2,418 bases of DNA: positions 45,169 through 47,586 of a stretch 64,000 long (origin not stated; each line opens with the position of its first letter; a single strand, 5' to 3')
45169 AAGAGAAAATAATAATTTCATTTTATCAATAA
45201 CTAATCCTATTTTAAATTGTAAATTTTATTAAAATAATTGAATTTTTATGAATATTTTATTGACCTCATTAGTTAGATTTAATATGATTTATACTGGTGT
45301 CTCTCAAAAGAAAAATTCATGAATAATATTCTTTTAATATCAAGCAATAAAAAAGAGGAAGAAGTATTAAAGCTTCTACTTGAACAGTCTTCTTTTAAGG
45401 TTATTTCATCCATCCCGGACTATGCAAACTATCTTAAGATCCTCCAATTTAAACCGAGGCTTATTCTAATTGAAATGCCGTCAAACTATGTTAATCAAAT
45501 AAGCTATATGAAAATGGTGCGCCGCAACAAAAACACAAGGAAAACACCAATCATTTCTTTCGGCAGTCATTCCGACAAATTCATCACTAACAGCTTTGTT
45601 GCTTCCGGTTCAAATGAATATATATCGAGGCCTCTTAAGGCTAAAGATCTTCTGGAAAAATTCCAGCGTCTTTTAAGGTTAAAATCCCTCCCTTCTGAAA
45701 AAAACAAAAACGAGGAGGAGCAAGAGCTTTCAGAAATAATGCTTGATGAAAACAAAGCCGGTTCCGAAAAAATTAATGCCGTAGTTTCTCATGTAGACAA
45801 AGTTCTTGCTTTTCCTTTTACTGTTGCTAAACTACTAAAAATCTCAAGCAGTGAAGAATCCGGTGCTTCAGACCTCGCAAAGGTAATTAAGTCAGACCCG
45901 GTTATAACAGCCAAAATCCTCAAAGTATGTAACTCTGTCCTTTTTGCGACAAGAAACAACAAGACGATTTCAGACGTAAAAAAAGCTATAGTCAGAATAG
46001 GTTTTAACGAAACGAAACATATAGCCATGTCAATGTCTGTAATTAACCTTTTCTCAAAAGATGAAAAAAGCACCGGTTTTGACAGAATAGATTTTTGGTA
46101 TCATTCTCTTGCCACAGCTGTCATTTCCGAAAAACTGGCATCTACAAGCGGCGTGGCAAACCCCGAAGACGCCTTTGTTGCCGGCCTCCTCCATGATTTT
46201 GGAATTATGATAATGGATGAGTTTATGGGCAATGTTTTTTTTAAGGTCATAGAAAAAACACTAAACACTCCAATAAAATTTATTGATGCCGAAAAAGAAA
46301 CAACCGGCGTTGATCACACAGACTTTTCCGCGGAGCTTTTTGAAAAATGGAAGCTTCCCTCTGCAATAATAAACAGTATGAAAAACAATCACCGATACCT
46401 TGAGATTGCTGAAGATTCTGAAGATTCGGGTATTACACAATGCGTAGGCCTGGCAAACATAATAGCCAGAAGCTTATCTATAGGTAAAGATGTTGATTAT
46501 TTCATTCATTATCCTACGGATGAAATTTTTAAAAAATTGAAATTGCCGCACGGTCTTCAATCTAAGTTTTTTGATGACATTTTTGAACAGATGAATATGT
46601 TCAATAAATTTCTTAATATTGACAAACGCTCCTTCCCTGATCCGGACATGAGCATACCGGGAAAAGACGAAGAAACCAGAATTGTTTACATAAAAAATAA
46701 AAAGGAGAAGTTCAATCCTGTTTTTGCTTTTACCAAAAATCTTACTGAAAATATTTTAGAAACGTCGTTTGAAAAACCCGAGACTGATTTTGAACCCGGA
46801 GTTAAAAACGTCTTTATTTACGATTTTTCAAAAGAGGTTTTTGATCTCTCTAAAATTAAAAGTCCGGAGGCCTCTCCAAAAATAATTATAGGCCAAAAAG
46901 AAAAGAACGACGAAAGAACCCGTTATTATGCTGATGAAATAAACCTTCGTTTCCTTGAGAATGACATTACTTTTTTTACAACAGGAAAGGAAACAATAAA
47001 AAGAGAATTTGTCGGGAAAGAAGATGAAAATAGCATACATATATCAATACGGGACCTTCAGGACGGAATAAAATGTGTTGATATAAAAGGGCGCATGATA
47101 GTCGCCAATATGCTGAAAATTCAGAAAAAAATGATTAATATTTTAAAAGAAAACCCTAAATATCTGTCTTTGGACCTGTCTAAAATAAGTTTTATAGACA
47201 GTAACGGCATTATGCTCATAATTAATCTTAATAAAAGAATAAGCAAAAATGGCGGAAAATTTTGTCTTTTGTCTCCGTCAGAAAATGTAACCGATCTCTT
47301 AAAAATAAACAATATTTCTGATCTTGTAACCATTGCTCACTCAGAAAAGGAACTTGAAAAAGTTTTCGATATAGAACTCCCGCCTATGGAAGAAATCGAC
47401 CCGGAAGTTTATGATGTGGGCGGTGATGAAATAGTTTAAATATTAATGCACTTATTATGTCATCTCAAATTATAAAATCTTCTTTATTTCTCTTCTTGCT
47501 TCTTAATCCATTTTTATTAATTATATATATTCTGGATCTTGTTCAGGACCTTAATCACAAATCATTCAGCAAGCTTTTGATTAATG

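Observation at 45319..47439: Pseudo-receiver - HDOD - STAS architecture encoded divergently from mnmE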

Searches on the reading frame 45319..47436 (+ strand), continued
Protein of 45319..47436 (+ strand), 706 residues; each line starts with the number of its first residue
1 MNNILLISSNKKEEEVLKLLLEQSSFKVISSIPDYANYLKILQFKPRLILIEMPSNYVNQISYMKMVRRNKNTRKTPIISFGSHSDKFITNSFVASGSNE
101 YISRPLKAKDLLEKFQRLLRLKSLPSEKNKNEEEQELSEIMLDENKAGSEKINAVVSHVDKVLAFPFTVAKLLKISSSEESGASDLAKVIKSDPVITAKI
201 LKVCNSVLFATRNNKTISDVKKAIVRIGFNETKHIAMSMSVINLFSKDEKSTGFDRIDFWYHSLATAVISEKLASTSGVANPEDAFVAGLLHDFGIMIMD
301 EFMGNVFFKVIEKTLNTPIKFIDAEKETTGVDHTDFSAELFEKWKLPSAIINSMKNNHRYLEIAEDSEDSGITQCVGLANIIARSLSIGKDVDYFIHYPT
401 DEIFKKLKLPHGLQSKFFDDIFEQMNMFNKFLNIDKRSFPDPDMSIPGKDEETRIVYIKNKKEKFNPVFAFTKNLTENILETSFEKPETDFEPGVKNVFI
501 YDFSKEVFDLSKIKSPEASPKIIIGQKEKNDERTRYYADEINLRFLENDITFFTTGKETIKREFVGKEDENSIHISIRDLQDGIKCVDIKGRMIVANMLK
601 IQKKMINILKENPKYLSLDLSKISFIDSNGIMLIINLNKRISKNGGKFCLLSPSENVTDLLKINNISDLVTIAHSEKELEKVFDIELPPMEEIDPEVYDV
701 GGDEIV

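Call 75: search_protein_families(library=pfam, proteins=[L041:17474-19402:+, L044:19387-19719:-, L026:1970-2314:+, L008:9959-11353:+, L014:11848-13242:+], max_evalue=0.01)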
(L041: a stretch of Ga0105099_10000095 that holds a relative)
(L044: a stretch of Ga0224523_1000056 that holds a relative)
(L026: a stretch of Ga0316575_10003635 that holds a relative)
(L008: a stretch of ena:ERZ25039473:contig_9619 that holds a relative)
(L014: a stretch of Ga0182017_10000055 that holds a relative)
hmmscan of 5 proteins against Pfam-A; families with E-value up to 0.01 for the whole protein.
L041:17474-19402:+ (643 aa): 3 families
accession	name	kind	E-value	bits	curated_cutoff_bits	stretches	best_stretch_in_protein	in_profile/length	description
PF08308.17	PEGA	-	5.3e-17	61.9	20.8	2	452-507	3-58/71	PEGA domain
PF01740.26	STAS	-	1.9e-05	24.8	22.6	1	3-78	29-105/106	STAS domain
PF22820.2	TcaA_3rd_4th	-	0.0098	16.3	27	0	453-475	5-27/73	TcaA protein 3rd/4th domain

L044:19387-19719:- (111 aa): 2 families
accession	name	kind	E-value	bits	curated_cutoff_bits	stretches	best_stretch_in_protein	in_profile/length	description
PF01740.26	STAS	-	2.3e-14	53.5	22.6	1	8-104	5-102/106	STAS domain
PF13466.11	STAS_2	-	7.8e-11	42.5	29.2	1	16-96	1-80/80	STAS domain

L026:1970-2314:+ (115 aa): 2 families
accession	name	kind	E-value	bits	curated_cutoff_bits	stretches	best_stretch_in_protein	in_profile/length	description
PF01740.26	STAS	-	3.4e-10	40.1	22.6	1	13-113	3-100/106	STAS domain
PF13466.11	STAS_2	-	0.00026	21.5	29.2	1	23-86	1-63/80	STAS domain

L008:9959-11353:+ (465 aa): 2 families
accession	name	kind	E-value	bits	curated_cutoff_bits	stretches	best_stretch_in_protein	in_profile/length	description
PF13487.12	HD_5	-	1.4e-21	77.5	27.2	1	219-370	10-163/170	HD domain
PF01966.28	HD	-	3.5e-10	40.6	22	1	224-344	2-114/116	HD domain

L014:11848-13242:+ (465 aa): 2 families
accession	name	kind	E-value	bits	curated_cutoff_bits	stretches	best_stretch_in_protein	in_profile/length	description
PF13487.12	HD_5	-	4.8e-20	72.4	27.2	1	223-371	14-164/170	HD domain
PF01966.28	HD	-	2.2e-11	44.5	22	1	224-344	2-114/116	HD domain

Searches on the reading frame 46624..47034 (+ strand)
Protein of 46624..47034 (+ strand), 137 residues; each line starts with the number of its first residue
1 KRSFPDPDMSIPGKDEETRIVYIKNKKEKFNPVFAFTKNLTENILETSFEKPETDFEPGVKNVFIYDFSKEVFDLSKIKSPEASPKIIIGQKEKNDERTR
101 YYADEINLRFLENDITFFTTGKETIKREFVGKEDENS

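Call 51: predict_structure(alignment_id=A4)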
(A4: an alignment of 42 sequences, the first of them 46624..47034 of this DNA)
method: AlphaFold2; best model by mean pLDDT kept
length: 137 residues; sequences in the alignment: 42
mean_pLDDT: 77.1   pTM: 0.69
mean pLDDT of the five models: 77.1, 76.5, 75.8, 71.8, 69.6
residues with pLDDT >= 90: 13; 70-90: 87; 50-70: 37; < 50: 0
segments of 3 or more residues with pLDDT < 50: none
pLDDT, mean of each block of 10 residues (from residue 1): 61 71 85 89 86 74 73 69 83 82 86 89 69 60
secondary structure, 60 per line:
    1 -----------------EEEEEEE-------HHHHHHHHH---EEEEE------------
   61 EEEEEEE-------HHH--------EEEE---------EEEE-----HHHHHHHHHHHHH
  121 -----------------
elements in order: E18-24 H32-40 E44-48 E61-67 E86-89 E99-102 H108-120

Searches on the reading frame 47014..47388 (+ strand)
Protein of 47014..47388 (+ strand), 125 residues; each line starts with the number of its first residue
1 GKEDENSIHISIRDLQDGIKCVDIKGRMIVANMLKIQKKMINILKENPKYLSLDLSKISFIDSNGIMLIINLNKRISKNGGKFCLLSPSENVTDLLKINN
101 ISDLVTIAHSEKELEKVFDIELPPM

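Call 37: find_homologous_proteins(query=window:47014-47388:+, max_evalue=0.001)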
Query window:47014-47388:+: 13 candidates shared short words with the query, none scored E <= 0.001.

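Call 49: search_protein_representatives(alignment_id=A3)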
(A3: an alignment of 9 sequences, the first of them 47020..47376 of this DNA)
Query: 9 sequences, 119 profile positions. Proteins with E-value up to 0.001 (for the whole library): 59484; up to 1e-10: 4655; up to 1e-30: 14. The best 150 are listed.
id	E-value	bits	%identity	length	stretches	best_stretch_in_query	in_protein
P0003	1.7e-39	150.8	-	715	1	2-116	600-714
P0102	1.6e-38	147.6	-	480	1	2-117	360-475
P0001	1.9e-38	147.4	-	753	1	1-118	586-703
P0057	7.9e-38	145.4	-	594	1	3-118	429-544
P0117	2.1e-37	144.0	-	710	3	15-111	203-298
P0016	2.2e-36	140.7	-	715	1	3-118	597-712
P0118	5.3e-35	136.3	-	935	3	10-111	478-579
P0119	1.9e-33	131.3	-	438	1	5-116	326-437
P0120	2.5e-33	130.9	-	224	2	17-104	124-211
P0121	2.5e-33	130.9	-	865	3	5-110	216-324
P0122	3.4e-33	130.4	-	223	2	20-113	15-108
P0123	7.6e-33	129.3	-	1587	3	8-112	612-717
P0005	2.1e-32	127.9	-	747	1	1-117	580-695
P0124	3.4e-31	124.0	-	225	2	16-112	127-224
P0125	2.2e-30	121.4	-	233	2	11-114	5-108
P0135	6.5e-28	113.4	-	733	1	4-117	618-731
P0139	3.4e-27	111.1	-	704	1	3-116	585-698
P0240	6.0e-19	84.5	-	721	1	3-116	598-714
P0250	8.6e-19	84.0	-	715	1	3-113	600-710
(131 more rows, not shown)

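Call 50: search_protein_families(library=pfam, proteins=[P0135, P0139, P0240, P0250, P0117, P0118, P0121, P0123, P0120, P0122], max_evalue=0.001)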
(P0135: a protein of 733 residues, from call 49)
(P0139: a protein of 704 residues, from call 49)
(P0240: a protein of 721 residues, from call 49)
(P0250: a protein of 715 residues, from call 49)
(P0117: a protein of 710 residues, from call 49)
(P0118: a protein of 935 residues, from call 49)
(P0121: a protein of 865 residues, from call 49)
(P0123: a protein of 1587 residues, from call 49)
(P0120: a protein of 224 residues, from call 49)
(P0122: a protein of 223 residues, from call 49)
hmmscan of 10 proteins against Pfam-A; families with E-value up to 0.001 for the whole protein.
P0135 (733 aa): 3 families
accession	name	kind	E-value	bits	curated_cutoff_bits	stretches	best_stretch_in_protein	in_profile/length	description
PF08668.18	HDOD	-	9.4e-43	146.4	22.9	1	167-359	3-193/196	HDOD domain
PF01740.26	STAS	-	2.9e-14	53.2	22.6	1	629-725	8-105/106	STAS domain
PF13466.11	STAS_2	-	0.00025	21.6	29.2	1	634-714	1-80/80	STAS domain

P0139 (704 aa): 4 families
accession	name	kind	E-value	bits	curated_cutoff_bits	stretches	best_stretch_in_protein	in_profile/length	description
PF08668.18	HDOD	-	1.2e-42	146.1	22.9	1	165-359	3-195/196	HDOD domain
PF01740.26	STAS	-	7.1e-14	51.9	22.6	1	596-687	7-99/106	STAS domain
PF13466.11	STAS_2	-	1e-07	32.5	29.2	1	602-678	1-76/80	STAS domain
PF00072.30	Response_reg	-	0.00017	22.2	30.2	1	8-112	5-107/111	Response regulator receiver domain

P0240 (721 aa): 3 families
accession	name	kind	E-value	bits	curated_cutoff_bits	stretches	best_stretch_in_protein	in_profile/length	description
PF08668.18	HDOD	-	2.1e-42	145.3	22.9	1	168-359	3-192/196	HDOD domain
PF01740.26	STAS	-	2.9e-12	46.7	22.6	1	614-709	9-105/106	STAS domain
PF13466.11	STAS_2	-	4.7e-05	23.9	29.2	1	619-697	2-79/80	STAS domain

P0250 (715 aa): 2 families
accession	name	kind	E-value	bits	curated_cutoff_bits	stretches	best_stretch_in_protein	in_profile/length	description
PF08668.18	HDOD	-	1.1e-38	133.2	22.9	1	167-358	3-192/196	HDOD domain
PF01740.26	STAS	-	6.5e-08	32.7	22.6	1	612-705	8-102/106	STAS domain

P0117 (710 aa): 2 families
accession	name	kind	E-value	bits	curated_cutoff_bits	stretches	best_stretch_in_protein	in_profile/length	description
PF01740.26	STAS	-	1.9e-52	175.9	22.6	3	16-111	9-105/106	STAS domain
PF13466.11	STAS_2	-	3e-24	85.4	29.2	3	22-99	3-79/80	STAS domain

P0118 (935 aa): 2 families
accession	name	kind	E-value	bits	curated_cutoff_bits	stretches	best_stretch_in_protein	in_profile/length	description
PF01740.26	STAS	-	3.8e-42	142.8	22.6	3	484-580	9-106/106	STAS domain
PF13466.11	STAS_2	-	1.8e-21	76.6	29.2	2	165-244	1-79/80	STAS domain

P0121 (865 aa): 3 families
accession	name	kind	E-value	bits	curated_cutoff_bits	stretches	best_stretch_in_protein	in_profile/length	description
PF01740.26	STAS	-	4.5e-52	174.7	22.6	3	230-324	10-105/106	STAS domain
PF13466.11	STAS_2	-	9.1e-21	74.3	29.2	3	233-312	1-79/80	STAS domain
PF07719.23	TPR_2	-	0.00047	20.5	27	0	626-653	4-31/34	Tetratricopeptide repeat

P0123 (1587 aa): 10 families
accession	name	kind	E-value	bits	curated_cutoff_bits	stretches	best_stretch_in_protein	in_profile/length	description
PF01740.26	STAS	-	4e-40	136.3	22.6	3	263-353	11-102/106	STAS domain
PF07719.23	TPR_2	-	1.1e-15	56.8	27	0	1061-1089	3-31/34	Tetratricopeptide repeat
PF13466.11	STAS_2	-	1.9e-15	57.3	29.2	1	419-495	1-79/80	STAS domain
PF13428.12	TPR_14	-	2.3e-13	49.8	23.5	0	7-40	5-38/44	Tetratricopeptide repeat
PF13414.12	TPR_11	-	5.4e-11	42.4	26.8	0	1066-1091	1-26/42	TPR repeat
PF13432.12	TPR_16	-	8.3e-11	42.6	32.7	0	7-42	1-36/65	Tetratricopeptide repeat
PF00515.34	TPR_1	-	7.1e-08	32.4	27.8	0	804-828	6-30/34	Tetratricopeptide repeat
PF14559.12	TPR_19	-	0.00014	22.5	25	0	13-40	1-28/68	Tetratricopeptide repeat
PF09976.15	TPR_21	-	0.0004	20.6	25.5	1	701-776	116-192/193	Tetratricopeptide repeat-like domain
PF13424.12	TPR_12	-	0.00074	20.1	30.1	0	1061-1090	5-34/77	Tetratricopeptide repeat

P0120 (224 aa): 2 families
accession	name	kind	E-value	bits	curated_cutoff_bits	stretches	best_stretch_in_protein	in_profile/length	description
PF01740.26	STAS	-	1.2e-29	102.6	22.6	2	125-219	11-106/106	STAS domain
PF13466.11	STAS_2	-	1.1e-15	58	29.2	1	127-202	1-75/80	STAS domain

P0122 (223 aa): 2 families
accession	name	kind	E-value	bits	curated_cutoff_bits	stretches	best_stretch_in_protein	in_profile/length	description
PF01740.26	STAS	-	1e-28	99.6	22.6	2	125-217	12-105/106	STAS domain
PF13466.11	STAS_2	-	4.6e-12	46.4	29.2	2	16-94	2-79/80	STAS domain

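Call 57: find_encoding_contigs(protein=P0135, flank=10000, max_places=2)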
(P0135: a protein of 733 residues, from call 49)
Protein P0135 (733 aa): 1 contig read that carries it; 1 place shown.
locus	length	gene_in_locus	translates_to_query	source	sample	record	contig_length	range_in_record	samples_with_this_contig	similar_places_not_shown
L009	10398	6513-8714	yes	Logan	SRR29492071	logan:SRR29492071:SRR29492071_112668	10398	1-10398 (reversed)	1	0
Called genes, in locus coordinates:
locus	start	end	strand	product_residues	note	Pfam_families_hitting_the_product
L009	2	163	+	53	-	?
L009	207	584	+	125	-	PF00072:Response_reg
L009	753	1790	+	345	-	PF00072:Response_reg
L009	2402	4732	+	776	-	PF20250:FapA_N, PF03961:FapA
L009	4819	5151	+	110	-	-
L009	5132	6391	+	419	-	PF13487:HD_5, PF01966:HD (weak)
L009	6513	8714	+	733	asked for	PF08668:HDOD, PF01740:STAS, PF13466:STAS_2 (weak)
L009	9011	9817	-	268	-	-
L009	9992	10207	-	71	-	-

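Call 58: find_encoding_contigs(protein=P0120, flank=10000, max_places=2)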
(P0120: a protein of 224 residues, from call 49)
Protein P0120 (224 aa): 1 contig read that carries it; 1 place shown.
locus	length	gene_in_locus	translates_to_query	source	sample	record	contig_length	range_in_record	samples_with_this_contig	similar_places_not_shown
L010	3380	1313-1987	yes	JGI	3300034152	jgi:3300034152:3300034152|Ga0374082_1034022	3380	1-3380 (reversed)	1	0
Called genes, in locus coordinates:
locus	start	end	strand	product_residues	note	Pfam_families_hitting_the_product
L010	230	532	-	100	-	PF00076:RRM_1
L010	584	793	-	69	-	-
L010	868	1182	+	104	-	-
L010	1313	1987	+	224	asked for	PF01740:STAS, PF13466:STAS_2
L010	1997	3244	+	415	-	-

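Call 75: search_protein_families(library=pfam, proteins=[L009:4819-5148:+, L009:5132-6388:+, L009:753-1787:+], max_evalue=0.01)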
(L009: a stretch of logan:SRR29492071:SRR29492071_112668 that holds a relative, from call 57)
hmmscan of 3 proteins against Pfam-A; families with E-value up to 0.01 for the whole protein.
L009:4819-5148:+ (110 aa): 1 family
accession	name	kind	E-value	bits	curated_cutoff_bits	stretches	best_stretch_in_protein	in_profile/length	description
PF01740.26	STAS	-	3.3e-05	24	22.6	1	28-106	26-105/106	STAS domain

L009:5132-6388:+ (419 aa): 2 families
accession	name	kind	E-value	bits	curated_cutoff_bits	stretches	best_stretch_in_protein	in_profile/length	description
PF13487.12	HD_5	-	1.1e-20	74.5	27.2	1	172-335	11-163/170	HD domain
PF01966.28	HD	-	2.9e-06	28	22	1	176-309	2-115/116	HD domain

L009:753-1787:+ (345 aa): 3 families
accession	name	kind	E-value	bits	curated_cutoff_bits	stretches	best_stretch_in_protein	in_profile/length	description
PF00072.30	Response_reg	-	1.6e-60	202.6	30.2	2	5-114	1-110/111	Response regulator receiver domain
PF23198.2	PDE8A_N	-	0.00026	21.4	29.6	0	160-210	31-82/147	PDE8A-like, N-terminal domain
PF03698.18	UPF0180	-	0.0079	16.8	25.4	0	152-183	9-42/77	Uncharacterised protein family (UPF0180)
